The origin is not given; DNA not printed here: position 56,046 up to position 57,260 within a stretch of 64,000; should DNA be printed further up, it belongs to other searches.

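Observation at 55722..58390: HAO-like octaheme cytochrome coupled to a heme-c-free, four-histidine membrane protein instead of a NapC/NrfH-type partner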

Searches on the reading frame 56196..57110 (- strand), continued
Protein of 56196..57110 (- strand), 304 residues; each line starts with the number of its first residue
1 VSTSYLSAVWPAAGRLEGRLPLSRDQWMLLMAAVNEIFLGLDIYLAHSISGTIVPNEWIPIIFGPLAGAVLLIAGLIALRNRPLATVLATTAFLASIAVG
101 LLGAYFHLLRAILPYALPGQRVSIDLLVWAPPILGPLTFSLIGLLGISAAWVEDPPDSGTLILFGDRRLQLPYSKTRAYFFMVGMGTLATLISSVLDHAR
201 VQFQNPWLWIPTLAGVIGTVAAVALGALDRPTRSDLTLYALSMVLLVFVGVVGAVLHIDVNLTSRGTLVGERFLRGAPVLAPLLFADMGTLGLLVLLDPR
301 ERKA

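Call 77: find_encoding_contigs(protein=P0205, flank=5000, max_places=2)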
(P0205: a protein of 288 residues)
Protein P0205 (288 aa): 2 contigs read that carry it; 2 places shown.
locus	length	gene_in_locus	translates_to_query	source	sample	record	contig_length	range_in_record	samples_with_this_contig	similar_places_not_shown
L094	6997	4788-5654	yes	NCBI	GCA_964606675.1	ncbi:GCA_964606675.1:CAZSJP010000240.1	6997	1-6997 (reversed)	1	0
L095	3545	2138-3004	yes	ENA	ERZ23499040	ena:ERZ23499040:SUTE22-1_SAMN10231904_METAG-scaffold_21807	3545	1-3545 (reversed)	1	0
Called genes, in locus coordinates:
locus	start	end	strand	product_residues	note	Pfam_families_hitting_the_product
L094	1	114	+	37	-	?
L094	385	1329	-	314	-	PF00248:Aldo_ket_red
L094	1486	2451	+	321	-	PF00294:PfkB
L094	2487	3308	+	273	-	PF01887:SAM_HAT_N, PF20257:SAM_HAT_C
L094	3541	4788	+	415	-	PF22113:Mtrc-MtrF_II-IV_dom (faint), PF13435:Cytochrome_C554 (faint), PF14522:Cytochrome_C7 (faint), PF09699:Paired_CXXCH_1 (faint), PF13447:Multi-haem_cyto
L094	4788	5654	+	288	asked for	-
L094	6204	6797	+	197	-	-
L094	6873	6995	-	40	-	?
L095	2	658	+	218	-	?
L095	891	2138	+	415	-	PF22113:Mtrc-MtrF_II-IV_dom (faint), PF13435:Cytochrome_C554 (faint), PF14522:Cytochrome_C7 (faint), PF09699:Paired_CXXCH_1 (faint), PF13447:Multi-haem_cyto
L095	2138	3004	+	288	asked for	-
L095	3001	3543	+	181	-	?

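Call 78: find_encoding_contigs(protein=P0268, flank=5000, max_places=2)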
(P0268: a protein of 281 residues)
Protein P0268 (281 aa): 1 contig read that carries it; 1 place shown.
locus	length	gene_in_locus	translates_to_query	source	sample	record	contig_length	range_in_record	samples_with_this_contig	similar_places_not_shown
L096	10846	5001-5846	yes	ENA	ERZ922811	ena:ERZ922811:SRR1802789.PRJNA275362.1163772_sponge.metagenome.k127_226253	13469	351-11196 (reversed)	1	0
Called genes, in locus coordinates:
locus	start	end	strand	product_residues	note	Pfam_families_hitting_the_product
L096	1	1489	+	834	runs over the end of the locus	PF03631:Virul_fac_BrkB, PF14870:PSII_BNR (faint), PF15902:Sortilin-Vps10 (faint), PF03631:Virul_fac_BrkB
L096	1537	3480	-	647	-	PF22638:FlgK_D1, PF07196:Flagellin_IN, PF06429:Flg_bbr_C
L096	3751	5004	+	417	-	PF13435:Cytochrome_C554 (faint), PF14522:Cytochrome_C7 (faint), PF09699:Paired_CXXCH_1 (faint), PF13447:Multi-haem_cyto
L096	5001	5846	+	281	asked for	-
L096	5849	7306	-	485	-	PF02875:Mur_ligase_C (faint)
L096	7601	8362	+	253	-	PF01012:ETF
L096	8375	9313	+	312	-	PF01012:ETF, PF00766:ETF_alpha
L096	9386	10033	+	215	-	-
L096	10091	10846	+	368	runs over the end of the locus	?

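Call 79: find_encoding_contigs(protein=P0267, flank=5000, max_places=2)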
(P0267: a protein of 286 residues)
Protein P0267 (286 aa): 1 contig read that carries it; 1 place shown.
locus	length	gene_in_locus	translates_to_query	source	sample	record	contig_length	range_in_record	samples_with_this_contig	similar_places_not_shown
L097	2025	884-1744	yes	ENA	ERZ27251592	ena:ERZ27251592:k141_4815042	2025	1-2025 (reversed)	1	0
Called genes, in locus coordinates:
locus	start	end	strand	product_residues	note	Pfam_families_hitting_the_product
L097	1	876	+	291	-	?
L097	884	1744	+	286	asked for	-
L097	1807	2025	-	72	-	?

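Call 82: list_cluster_members(proteins=[P0001, P0271])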
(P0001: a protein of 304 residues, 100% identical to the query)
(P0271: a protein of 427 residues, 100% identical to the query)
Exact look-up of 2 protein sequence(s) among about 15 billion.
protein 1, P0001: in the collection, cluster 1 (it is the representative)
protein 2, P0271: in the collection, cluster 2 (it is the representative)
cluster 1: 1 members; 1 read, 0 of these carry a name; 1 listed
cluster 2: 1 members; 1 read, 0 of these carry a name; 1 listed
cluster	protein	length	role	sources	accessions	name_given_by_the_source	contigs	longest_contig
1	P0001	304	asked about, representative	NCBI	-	-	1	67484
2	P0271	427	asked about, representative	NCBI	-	-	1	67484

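Call 96: find_homologous_proteins(query=P0236, max_evalue=0.001)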
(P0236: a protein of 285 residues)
Query P0236 (285 aa): 398 proteins with E <= 0.001 among 8000 candidates; the best 120 are listed.
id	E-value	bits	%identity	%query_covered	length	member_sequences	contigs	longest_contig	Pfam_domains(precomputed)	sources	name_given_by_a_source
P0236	2.0e-175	600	100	100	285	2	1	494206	-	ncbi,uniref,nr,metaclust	ncbi:hypothetical protein D187_001531 [Cystobacter fuscus DSM 2262]|uniref:Uncharacterized protein n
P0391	1.4e-163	561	93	100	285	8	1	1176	-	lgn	-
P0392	2.3e-157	541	90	100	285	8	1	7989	-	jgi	jgi:hypothetical protein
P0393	3.4e-131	455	77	99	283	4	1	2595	-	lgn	-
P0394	1.4e-128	446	76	99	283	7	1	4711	-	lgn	-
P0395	5.8e-118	412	71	95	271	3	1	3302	-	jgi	jgi:hypothetical protein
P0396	9.4e-118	411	75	91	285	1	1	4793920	-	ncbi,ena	-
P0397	1.2e-117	411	74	95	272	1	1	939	-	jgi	-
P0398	2.5e-116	406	74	93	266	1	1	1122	-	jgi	jgi:hypothetical protein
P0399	2.5e-116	406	72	94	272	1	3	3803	-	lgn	-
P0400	1.2e-114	401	71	93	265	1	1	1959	-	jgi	jgi:hypothetical protein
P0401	2.5e-112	393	73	92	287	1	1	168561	-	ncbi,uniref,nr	ncbi:hypothetical protein FGE12_23470 [Aggregicoccus sp. 17bor-14]|uniref:hypothetical protein n=1 T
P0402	7.6e-94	332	62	86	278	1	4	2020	-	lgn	-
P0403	1.3e-91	325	62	93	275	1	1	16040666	-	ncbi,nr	ncbi:Hypothetical protein A7982_01892 [Minicystis rosea]|nr:Hypothetical protein A7982_01892 [Minicy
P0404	8.4e-90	319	60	85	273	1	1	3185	-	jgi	jgi:hypothetical protein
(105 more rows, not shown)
